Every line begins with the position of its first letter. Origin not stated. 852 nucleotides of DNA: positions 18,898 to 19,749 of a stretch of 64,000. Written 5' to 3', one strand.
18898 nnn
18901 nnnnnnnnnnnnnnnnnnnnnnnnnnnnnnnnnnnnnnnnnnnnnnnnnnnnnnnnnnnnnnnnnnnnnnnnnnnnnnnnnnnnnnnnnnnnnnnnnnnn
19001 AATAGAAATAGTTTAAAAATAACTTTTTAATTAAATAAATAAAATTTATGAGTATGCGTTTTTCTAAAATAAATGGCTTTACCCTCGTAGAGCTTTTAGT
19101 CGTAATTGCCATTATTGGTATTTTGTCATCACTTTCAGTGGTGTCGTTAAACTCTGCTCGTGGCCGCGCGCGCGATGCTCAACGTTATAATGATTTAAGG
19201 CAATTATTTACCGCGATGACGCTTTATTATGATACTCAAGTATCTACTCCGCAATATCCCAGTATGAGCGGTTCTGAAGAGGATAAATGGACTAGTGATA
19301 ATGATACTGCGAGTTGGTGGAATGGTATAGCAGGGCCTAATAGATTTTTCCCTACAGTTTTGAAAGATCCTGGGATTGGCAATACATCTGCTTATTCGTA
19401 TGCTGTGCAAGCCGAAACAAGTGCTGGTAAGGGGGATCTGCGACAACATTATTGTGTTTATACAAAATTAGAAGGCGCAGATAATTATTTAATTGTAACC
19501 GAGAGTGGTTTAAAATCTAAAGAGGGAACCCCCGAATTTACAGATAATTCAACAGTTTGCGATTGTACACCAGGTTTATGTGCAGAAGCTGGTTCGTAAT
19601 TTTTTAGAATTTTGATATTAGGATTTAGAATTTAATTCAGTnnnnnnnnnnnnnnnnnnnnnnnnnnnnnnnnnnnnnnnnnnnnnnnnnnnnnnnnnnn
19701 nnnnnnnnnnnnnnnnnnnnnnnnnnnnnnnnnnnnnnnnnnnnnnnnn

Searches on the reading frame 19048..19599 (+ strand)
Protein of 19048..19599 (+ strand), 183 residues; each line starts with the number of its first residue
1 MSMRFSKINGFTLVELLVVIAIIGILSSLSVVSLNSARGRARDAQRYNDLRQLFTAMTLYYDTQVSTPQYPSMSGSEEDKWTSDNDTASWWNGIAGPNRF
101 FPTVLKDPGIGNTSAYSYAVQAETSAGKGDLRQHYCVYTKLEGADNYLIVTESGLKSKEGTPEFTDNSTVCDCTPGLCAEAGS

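Call 90: search_protein_families(library=pfam, proteins=[window:19048-19599:+], max_evalue=0.0001)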
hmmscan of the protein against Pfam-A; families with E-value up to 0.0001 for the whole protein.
window:19048-19599:+ (183 aa): 1 family
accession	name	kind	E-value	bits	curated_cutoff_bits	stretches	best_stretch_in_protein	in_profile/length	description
PF07963.17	N_methyl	-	1.2e-07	31.4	21.2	1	7-29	3-25/27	Prokaryotic N-terminal methylation motif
